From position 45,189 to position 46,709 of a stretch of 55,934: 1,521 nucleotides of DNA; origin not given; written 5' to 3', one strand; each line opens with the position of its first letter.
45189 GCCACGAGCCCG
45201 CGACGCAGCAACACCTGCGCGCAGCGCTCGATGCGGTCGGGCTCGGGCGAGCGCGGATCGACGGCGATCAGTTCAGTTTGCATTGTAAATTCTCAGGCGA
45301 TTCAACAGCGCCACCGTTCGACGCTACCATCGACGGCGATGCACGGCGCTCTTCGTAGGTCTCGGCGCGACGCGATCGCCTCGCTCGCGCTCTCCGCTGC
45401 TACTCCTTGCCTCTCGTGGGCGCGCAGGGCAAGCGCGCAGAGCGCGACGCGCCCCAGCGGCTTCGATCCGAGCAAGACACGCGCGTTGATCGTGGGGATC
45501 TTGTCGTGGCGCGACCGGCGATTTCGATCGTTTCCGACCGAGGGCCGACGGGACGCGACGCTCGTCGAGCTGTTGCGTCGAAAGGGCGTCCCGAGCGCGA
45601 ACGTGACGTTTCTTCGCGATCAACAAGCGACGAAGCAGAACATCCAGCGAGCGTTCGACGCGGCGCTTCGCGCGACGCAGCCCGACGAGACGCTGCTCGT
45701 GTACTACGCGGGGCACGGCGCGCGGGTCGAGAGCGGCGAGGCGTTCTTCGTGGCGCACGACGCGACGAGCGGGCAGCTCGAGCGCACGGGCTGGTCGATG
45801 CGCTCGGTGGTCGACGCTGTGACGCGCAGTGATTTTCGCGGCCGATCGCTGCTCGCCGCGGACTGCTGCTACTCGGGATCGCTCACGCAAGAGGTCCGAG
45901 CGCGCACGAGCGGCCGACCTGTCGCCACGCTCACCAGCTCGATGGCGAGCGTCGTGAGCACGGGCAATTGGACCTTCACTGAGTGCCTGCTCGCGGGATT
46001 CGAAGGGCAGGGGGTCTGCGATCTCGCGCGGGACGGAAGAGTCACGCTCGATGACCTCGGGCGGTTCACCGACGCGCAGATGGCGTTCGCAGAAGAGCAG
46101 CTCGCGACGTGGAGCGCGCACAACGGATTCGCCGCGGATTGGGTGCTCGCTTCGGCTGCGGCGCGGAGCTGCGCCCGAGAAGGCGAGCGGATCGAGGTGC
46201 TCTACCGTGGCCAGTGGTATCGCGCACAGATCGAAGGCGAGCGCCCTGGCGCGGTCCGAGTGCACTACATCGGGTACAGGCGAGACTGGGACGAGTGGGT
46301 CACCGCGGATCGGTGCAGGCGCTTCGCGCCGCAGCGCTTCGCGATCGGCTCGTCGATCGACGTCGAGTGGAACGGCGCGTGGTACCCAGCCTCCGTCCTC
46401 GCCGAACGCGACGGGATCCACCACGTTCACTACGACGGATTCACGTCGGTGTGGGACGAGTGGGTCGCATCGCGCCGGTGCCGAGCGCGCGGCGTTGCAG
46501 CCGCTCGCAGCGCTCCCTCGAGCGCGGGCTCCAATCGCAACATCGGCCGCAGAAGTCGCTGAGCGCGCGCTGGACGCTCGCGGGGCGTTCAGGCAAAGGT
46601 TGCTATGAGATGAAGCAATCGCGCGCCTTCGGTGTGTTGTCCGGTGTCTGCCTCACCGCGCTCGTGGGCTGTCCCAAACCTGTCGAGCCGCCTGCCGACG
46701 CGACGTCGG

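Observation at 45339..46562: Tat-exported caspase-like protease fused to two Tudor/Agenet-like domains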

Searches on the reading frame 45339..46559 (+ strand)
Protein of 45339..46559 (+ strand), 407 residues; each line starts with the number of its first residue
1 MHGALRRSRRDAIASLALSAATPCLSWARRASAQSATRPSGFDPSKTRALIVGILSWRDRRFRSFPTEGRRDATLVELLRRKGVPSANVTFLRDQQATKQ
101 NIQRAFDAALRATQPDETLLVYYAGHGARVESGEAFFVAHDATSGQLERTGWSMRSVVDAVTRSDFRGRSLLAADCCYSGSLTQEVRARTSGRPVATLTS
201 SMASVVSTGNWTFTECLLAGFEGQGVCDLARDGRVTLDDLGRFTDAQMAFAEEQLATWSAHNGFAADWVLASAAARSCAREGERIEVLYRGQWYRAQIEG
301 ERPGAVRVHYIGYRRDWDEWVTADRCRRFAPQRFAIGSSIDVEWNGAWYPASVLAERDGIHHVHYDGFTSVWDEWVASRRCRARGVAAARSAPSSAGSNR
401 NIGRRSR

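Call 3: search_protein_families(library=pfam, proteins=[window:45339-46559:+], max_evalue=10)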
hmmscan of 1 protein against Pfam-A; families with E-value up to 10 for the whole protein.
window:45339-46559:+ (407 aa): 12 families
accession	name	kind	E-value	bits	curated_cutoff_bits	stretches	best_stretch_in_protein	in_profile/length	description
PF11717.14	Tudor-knot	-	9.1e-09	35.5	20.8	2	336-380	3-52/55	RNA binding activity-knot of a chromodomain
PF16719.11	SAWADEE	-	9.3e-06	26.2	28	2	345-387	12-54/125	SAWADEE domain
PF22732.2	MSL3_chromo-like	-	1.2e-05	25.7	28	2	303-327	39-63/78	MSL3 chromodomain-like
PF05641.18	Agenet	-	0.00014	22.7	27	2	341-380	10-55/61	Agenet domain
PF00656.27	Peptidase_C14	-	0.00017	21.8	21.4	1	92-142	43-101/233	Caspase domain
PF17295.7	DUF5348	-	0.0034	17.8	22.8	1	280-299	25-44/68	Domain of unknown function (DUF5348)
PF18358.7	Tudor_4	-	0.0047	17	25.8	1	337-355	4-22/50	Histone methyltransferase Tudor domain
PF23327.1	Chromo_MORC2_6th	-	0.022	14.9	27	1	335-356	4-25/63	ATPase MORC2, chromo domain-like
PF00884.28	Sulfatase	-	0.039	13.7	25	1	100-134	215-249/301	Sulfatase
PF14538.11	Raptor_N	-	0.19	12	27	1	108-142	80-116/151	Raptor N-terminal CASPase like domain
PF02820.24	MBT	-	0.23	12.1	22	0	301-326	22-47/69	mbt repeat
PF01650.23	Peptidase_C13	-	0.3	11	22.8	1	113-207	105-187/258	Peptidase C13 family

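Call 4: search_protein_families(library=ncbifam, proteins=[window:45339-46559:+], max_evalue=10)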
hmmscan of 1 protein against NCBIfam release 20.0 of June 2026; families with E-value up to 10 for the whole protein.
window:45339-46559:+ (407 aa): 1 family
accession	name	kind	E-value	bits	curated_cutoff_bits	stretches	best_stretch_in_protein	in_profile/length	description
NF047832.1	caspase_w_EACC1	subfamily_domain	1e-22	80.7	140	1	48-248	2-208/211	caspase, EACC1-associated type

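Call 5: search_solved_structures(query=window:45339-46559:+, max_evalue=10, show_alignments=3)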
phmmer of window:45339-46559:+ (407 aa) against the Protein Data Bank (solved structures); distinct sequences matched with E-value up to 10: 35.
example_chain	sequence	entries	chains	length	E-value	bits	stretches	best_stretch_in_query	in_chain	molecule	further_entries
5in1_A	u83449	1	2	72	1.2e-05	27.7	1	280-332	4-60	MRG701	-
6w8s_A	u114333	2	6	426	0.00051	22.3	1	78-191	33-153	Metacaspase-4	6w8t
2lrq_A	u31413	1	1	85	0.0012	21.1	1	277-329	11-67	NuA4 complex subunit EAF3 homolog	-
4pl6_A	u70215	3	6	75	0.0033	19.7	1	280-328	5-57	At1g02740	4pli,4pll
6w8r_A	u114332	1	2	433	0.0083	18.4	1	78-190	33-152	Metacaspase-4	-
2k3y_A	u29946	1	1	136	0.0098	18.1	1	307-338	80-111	Chromatin modification-related protein EAF3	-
3e9g_A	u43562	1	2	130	0.011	17.9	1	307-340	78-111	Chromatin modification-related protein EAF3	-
8ihm_N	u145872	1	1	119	0.012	17.8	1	307-337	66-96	Chromatin modification-related protein EAF3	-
6k5w_A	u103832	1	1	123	0.014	17.6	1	307-336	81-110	Chromatin modification-related protein EAF3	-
2f5k_A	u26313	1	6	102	0.015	17.6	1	280-330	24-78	Mortality factor 4-like protein 1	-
2k3x_A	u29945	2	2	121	0.016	17.4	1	307-336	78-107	Chromatin modification-related protein EAF3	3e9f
2efi_A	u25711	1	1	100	0.017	17.3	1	281-330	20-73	Mortality factor 4-like protein 1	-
8i02_D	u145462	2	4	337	0.056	15.6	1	289-332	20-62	Chromatin modification-related protein eaf3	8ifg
7yi0_C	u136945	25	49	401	0.059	15.6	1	308-337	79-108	Chromatin modification-related protein EAF3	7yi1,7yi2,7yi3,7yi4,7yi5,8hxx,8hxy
2ro0_A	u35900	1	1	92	0.19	13.8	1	303-327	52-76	Histone acetyltransferase ESA1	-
4afr_A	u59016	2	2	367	0.41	12.8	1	93-183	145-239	METACASPASE | METACASPASE MCA2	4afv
4f6p_A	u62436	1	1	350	0.56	12.3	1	97-132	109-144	Metacaspase-1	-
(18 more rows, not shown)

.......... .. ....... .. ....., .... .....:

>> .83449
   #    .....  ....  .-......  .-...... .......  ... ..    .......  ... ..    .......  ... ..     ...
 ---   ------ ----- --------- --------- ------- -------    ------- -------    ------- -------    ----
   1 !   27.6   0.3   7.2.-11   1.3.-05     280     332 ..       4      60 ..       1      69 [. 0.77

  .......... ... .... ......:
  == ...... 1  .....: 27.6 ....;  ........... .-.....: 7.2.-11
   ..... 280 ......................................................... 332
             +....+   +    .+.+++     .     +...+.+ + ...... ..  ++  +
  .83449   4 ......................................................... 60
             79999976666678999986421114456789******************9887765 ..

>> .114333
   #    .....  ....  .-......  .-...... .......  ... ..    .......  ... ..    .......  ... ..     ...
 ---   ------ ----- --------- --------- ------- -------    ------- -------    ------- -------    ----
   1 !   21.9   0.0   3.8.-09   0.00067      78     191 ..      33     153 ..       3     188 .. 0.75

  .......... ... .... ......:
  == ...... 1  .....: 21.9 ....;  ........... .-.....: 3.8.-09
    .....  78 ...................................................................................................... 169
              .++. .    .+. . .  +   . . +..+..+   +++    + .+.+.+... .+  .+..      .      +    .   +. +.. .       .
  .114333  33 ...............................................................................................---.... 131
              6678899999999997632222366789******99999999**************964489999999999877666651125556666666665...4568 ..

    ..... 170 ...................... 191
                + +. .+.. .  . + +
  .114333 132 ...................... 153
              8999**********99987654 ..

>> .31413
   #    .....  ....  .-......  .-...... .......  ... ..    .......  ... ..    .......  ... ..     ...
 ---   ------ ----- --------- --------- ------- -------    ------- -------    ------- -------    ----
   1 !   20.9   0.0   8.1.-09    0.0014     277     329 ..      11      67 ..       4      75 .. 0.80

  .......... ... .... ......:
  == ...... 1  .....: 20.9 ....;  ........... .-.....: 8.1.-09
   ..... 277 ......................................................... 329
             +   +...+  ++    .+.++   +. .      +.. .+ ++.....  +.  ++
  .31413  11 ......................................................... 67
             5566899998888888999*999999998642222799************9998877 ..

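Call 6: find_homologous_proteins(query=window:45339-46559:+, max_evalue=0.001)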
Query window:45339-46559:+ (407 aa): 133 proteins with E <= 0.001 among 8000 candidates; the best 120 are listed.
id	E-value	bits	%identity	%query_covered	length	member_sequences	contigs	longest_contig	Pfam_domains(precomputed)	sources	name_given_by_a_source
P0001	1.8e-268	908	100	100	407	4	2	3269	PF16719.12,PF11717.15,PF22732.3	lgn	-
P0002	1.3e-196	671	80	90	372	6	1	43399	PF16719.12,PF11717.15,PF22732.3,PF05641.19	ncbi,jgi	jgi:hypothetical protein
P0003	4.8e-184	630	74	92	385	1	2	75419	PF11717.15,PF22732.3,PF05641.19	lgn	-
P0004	3.5e-182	624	73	92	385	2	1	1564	PF11717.15,PF22732.3,PF05641.19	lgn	-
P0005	4.3e-181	620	83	80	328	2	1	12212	PF16719.12,PF11717.15,PF22732.3,PF05641.19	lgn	-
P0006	1.9e-180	618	71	92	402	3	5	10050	PF05641.19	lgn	-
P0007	3.0e-179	614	71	89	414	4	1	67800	PF11717.15,PF05641.19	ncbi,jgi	jgi:hypothetical protein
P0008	1.8e-174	598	72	89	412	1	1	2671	PF11717.15,PF00656.28,PF22732.3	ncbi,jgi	jgi:hypothetical protein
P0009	1.2e-160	553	67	92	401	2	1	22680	PF11717.15,PF22732.3,PF05641.19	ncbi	-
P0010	1.9e-134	467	59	85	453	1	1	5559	PF11717.15,PF05641.19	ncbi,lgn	-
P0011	7.6e-126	438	51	85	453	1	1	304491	PF16719.12,PF11717.15,PF00656.28,PF22732.3,PF18358.8,PF23327.2,PF05641.19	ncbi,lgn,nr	ncbi:MAG: caspase family protein [Deltaproteobacteria bacterium]|nr:caspase family protein [Deltapro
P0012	1.2e-121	425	53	84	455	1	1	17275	PF11717.15,PF05641.19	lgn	-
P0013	1.4e-115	405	55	79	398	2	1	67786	-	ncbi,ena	-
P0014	3.2e-95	338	48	85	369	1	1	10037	PF11717.15,PF05641.19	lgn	-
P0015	2.3e-93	331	46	84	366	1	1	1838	PF11717.15,PF00656.28,PF22732.3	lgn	-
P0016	9.1e-92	326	45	84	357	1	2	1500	PF11717.15,PF00656.28,PF22732.3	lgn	-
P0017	1.2e-91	326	44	84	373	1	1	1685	PF11717.15,PF05641.19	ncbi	-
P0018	2.6e-90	321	46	86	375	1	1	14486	PF11717.15,PF00656.28,PF05641.19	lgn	-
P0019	1.1e-88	316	45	84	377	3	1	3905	PF16719.12,PF11717.15,PF00656.28,PF05641.19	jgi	jgi:hypothetical protein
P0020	7.0e-88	313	44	86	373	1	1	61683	PF11717.15,PF00656.28,PF05641.19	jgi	jgi:hypothetical protein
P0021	6.2e-87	310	42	86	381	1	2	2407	PF02820.25,PF16719.12,PF11717.15,PF23327.2,PF05641.19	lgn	-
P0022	3.4e-86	308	41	92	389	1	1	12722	PF02820.25,PF11717.15,PF00656.28,PF05641.19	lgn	-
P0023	3.4e-86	308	45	85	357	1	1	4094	PF16719.12,PF11717.15,PF00656.28,PF05641.19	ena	-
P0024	5.2e-86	307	42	87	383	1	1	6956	PF11717.15,PF18358.8,PF05641.19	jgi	jgi:hypothetical protein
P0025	5.6e-86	307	43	84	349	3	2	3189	PF02820.25,PF11717.15,PF00656.28,PF23327.2,PF05641.19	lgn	-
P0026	6.0e-86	307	42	84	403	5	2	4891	PF02820.25,PF11717.15,PF05641.19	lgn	-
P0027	1.3e-85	306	45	86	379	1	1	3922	PF02820.25,PF11717.15,PF22732.3,PF18358.8,PF05641.19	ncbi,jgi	jgi:hypothetical protein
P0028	1.3e-85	306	45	84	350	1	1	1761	PF02820.25,PF16719.12,PF11717.15,PF23327.2,PF05641.19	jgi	jgi:hypothetical protein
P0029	1.3e-85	306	44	84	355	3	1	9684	PF02820.25,PF11717.15,PF23327.2,PF05641.19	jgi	jgi:hypothetical protein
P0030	1.5e-85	306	45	85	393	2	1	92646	PF11717.15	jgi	jgi:hypothetical protein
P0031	2.1e-85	305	43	84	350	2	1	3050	PF02820.25,PF16719.12,PF11717.15,PF00656.28,PF23327.2,PF05641.19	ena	-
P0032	2.3e-85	305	41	90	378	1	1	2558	PF02820.25,PF11717.15,PF00656.28,PF05641.19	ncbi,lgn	-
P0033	3.1e-85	305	44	85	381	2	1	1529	PF11717.15,PF22732.3,PF18358.8,PF05641.19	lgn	-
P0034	1.1e-84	303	44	85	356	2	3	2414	PF02820.25,PF16719.12,PF11717.15,PF05641.19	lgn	-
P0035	4.9e-84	301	43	84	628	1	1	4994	PF11717.15,PF03372.30,PF18358.8,PF05641.19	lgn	-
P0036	5.5e-84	301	45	85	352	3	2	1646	PF02820.25,PF16719.12,PF11717.15,PF00656.28,PF23327.2,PF05641.19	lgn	-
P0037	9.2e-84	300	43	84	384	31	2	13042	PF16719.12,PF11717.15,PF23327.2,PF05641.19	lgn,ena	-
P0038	9.7e-84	300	40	90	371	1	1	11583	PF02820.25,PF11717.15,PF00656.28,PF05641.19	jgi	-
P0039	5.6e-83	297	41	90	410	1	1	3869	PF02820.25,PF11717.15,PF00656.28,PF05641.19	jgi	jgi:hypothetical protein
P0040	6.1e-83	297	40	84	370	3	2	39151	PF02820.25,PF11717.15,PF00656.28,PF05641.19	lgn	-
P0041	1.8e-82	296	39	87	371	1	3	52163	PF02820.25,PF16719.12,PF11717.15,PF23327.2,PF05641.19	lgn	-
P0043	4.0e-82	294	42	84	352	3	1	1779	PF02820.25,PF16719.12,PF00656.28,PF23327.2,PF05641.19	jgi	jgi:Caspase domain/Agenet domain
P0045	7.4e-82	294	38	87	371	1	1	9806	PF02820.25,PF11717.15,PF00656.28,PF23327.2,PF05641.19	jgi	jgi:hypothetical protein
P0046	9.2e-82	293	42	84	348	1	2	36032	PF11717.15,PF23327.2,PF05641.19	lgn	-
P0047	1.6e-81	292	41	86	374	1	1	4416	PF02820.25,PF11717.15,PF00656.28,PF23327.2,PF05641.19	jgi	jgi:hypothetical protein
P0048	1.8e-81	292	41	86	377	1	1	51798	PF11717.15,PF00656.28,PF05641.19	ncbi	-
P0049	2.5e-81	292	41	81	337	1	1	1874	PF02820.25,PF11717.15,PF00656.28,PF05641.19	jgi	jgi:hypothetical protein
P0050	5.2e-81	291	42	86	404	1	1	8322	PF02820.25,PF11717.15,PF05641.19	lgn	-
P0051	5.8e-81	291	43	85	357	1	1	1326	PF02820.25,PF11717.15,PF00656.28,PF23327.2,PF05641.19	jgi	jgi:hypothetical protein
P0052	8.6e-81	290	42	88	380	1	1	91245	PF02820.25,PF11717.15,PF22732.3,PF23327.2,PF05641.19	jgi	jgi:hypothetical protein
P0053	1.4e-80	289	40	91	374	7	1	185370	PF02820.25,PF11717.15,PF00656.28,PF23327.2,PF05641.19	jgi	jgi:Caspase domain/RNA binding activity-knot of a chromodomain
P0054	4.1e-80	288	39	86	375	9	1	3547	PF02820.25,PF16719.12,PF11717.15,PF00656.28,PF05641.19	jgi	jgi:hypothetical protein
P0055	5.7e-80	287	40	88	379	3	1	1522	PF02820.25,PF11717.15,PF00656.28,PF05641.19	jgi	jgi:hypothetical protein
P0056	6.1e-80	287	39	91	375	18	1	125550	PF16719.12,PF11717.15,PF00656.28,PF05641.19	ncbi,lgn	ncbi:MAG: hypothetical protein QOF24_2278 [Verrucomicrobiota bacterium]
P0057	1.1e-79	286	42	83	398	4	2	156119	PF11717.15,PF23327.2,PF05641.19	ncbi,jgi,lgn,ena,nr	ncbi:MAG TPA: agenet domain-containing protein [Pyrinomonadaceae bacterium]|nr:agenet domain-contain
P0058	1.4e-79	286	42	85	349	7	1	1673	PF02820.25,PF11717.15,PF23327.2,PF05641.19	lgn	-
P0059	1.9e-79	286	41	84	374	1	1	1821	PF11717.15,PF00656.28,PF23327.2,PF05641.19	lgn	-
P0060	2.0e-79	286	43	85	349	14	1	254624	PF02820.25,PF11717.15,PF23327.2,PF05641.19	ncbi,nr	ncbi:MAG: caspase family protein [Ardenticatenales bacterium]|nr:caspase family protein [Ardenticate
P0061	2.2e-79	285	40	86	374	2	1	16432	PF11717.15,PF00656.28,PF05641.19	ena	-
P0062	2.7e-79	285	41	84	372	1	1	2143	PF02820.25,PF00656.28,PF05641.19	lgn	-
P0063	4.9e-79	284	43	85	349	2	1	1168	PF02820.25,PF11717.15,PF23327.2,PF05641.19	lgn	-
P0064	7.4e-79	284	40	84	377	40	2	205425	PF16719.12,PF11717.15,PF00656.28,PF05641.19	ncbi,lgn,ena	-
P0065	9.8e-79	283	39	90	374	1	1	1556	PF02820.25,PF11717.15,PF00656.28,PF23327.2,PF05641.19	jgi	jgi:hypothetical protein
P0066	1.3e-78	283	42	84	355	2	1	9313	PF02820.25,PF11717.15,PF05641.19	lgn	-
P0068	2.0e-78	282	41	85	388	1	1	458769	PF16719.12,PF11717.15,PF00656.28,PF23327.2,PF05641.19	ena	-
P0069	2.1e-78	282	43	84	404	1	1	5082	PF16719.12,PF11717.15,PF00656.28,PF05641.19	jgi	jgi:hypothetical protein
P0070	4.8e-78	281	41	85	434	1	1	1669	PF11717.15,PF05641.19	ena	-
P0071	7.9e-78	280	41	87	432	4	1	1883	PF11717.15,PF00656.28,PF05641.19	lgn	-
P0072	9.2e-78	280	41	86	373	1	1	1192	PF02820.25,PF16719.12,PF11717.15,PF00656.28,PF05641.19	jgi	jgi:hypothetical protein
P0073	1.9e-77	279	41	86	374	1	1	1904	PF16719.12,PF11717.15,PF00656.28,PF05641.19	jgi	jgi:hypothetical protein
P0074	2.9e-77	278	40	87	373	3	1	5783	PF16719.12,PF11717.15,PF00656.28,PF05641.19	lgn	-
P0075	3.0e-77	278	39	88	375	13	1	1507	PF16719.12,PF11717.15,PF00656.28,PF05641.19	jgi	jgi:hypothetical protein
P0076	4.4e-77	278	40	86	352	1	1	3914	PF02820.25,PF11717.15,PF23327.2,PF05641.19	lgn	-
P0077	5.8e-77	277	41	86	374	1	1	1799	PF11717.15,PF00656.28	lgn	-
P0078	5.8e-77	277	40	84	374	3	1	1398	PF16719.12,PF11717.15,PF00656.28,PF05641.19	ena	-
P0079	6.3e-77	277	39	84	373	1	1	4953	PF02820.25,PF16719.12,PF11717.15,PF00656.28,PF05641.19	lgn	-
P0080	6.5e-77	277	40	86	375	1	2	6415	PF02820.25,PF11717.15,PF00656.28,PF05641.19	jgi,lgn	jgi:hypothetical protein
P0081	7.6e-77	277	40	84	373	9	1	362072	PF16719.12,PF11717.15,PF00656.28,PF05641.19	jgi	jgi:hypothetical protein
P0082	1.6e-76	276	41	84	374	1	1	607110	PF11717.15,PF00656.28,PF05641.19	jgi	jgi:hypothetical protein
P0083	3.6e-76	275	41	82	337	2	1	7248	PF16719.12,PF11717.15,PF00656.28,PF05641.19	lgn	-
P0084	4.8e-76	274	40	84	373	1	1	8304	PF16719.12,PF11717.15,PF00656.28,PF05641.19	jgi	jgi:hypothetical protein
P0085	6.6e-76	274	39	83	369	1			PF11717.15,PF00656.28,PF05641.19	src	-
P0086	9.3e-76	273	39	84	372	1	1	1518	PF16719.12,PF11717.15,PF00656.28,PF23327.2,PF05641.19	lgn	-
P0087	6.0e-75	271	42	84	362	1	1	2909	PF11717.15,PF22732.3,PF05641.19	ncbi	-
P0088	2.0e-74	269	43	87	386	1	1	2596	PF02820.25,PF11717.15,PF00656.28,PF05641.19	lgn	-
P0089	2.3e-74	269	40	93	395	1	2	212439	PF18104.8,PF11717.15,PF18115.8,PF05641.19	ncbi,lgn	-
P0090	3.1e-74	268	41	87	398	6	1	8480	PF18104.8,PF11717.15,PF00656.28,PF05641.19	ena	-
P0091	5.3e-74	268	40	86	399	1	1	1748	PF11717.15,PF00656.28,PF05641.19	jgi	jgi:hypothetical protein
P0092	1.3e-73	266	40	85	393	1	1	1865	PF11717.15,PF00656.28,PF05641.19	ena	-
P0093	1.6e-73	266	39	84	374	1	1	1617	PF16719.12,PF11717.15,PF00656.28,PF05641.19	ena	-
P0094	1.1e-72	263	41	85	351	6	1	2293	PF02820.25,PF11717.15,PF23327.2,PF05641.19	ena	-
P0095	1.1e-72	263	39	88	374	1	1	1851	PF11717.15,PF00656.28,PF05641.19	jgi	jgi:hypothetical protein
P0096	1.8e-72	263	42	84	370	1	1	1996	PF18104.8,PF11717.15,PF05641.19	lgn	-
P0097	7.9e-72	261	40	84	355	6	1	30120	PF11717.15,PF00656.28,PF18358.8,PF23327.2,PF05641.19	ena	-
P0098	2.1e-71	259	39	84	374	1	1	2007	PF11717.15,PF00656.28,PF05641.19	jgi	jgi:hypothetical protein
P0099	7.0e-71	257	40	85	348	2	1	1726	PF11717.15,PF23327.2,PF05641.19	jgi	jgi:hypothetical protein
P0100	1.2e-70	257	40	85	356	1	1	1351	PF11717.15,PF23327.2,PF05641.19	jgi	jgi:RNA binding activity-knot of a chromodomain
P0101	5.2e-70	255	39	87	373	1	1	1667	PF11717.15,PF23327.2,PF05641.19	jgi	jgi:hypothetical protein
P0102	8.4e-69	251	36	92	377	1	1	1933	PF11717.15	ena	-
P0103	1.3e-68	250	39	88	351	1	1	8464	PF11717.15,PF05641.19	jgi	jgi:hypothetical protein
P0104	1.3e-68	250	40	84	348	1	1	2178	PF11717.15,PF05641.19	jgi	jgi:RNA binding activity-knot of a chromodomain/Caspase domain/Agenet domain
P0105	1.5e-66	243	38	86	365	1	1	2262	PF11717.15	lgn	-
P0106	2.5e-66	242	37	88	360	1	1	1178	PF11717.15,PF00656.28,PF05641.19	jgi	jgi:hypothetical protein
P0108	9.4e-66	241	32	84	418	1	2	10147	PF11717.15,PF00656.28,PF22732.3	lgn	-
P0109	1.0e-65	240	42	75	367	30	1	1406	PF00656.28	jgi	-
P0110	1.1e-64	237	41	73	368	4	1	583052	PF11717.15,PF00656.28,PF05641.19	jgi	jgi:hypothetical protein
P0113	2.4e-62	229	37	87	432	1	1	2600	PF11717.15,PF22732.3,PF05641.19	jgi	jgi:hypothetical protein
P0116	7.8e-59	218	37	90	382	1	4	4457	PF11717.15,PF18358.8,PF05641.19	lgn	-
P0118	1.1e-57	214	33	87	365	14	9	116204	PF00656.28,PF18358.8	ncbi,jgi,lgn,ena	jgi:hypothetical protein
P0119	2.4e-55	206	40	80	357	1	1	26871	PF11717.15,PF00656.28,PF05641.19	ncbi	ncbi:MAG TPA: caspase family protein [Pyrinomonadaceae bacterium]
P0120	2.2e-53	200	46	55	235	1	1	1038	PF11717.15,PF05641.19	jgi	jgi:hypothetical protein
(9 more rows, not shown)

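Call 18: find_encoding_contigs(protein=P0003, flank=6000, max_places=2)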
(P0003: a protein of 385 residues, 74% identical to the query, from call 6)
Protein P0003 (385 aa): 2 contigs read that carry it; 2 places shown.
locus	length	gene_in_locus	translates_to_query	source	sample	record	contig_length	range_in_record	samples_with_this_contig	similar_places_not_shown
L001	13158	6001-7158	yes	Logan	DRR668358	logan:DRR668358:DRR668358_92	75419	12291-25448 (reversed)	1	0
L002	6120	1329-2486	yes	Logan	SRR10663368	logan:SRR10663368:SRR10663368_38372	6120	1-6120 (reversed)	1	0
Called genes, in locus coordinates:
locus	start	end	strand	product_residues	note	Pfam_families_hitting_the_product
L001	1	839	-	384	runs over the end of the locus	-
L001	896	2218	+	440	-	PF00069:Pkinase, PF07714:PK_Tyr_Ser-Thr, PF03109:ABC1 (faint)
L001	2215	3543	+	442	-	-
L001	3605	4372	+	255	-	PF03372:Exo_endo_phos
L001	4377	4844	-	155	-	-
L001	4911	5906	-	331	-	PF01300:Sua5_yciO_yrdC, PF03481:Sua5_C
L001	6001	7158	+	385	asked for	PF05641:Agenet (faint), PF11717:Tudor-knot (faint), PF22732:MSL3_chromo-like (faint)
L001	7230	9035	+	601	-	PF09113:N-glycanase_C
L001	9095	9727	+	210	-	PF04542:Sigma70_r2, PF08281:Sigma70_r4_2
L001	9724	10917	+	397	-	PF04773:FecR, PF13428:TPR_14 (faint)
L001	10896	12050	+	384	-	-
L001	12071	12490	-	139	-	-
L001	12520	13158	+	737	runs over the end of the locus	PF00676:E1_dh, PF13292:DXP_synthase_N (faint), PF02779:Transket_pyr, PF02780:Transketolase_C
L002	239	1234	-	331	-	PF01300:Sua5_yciO_yrdC, PF03481:Sua5_C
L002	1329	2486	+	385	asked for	PF05641:Agenet (faint), PF11717:Tudor-knot (faint), PF22732:MSL3_chromo-like (faint)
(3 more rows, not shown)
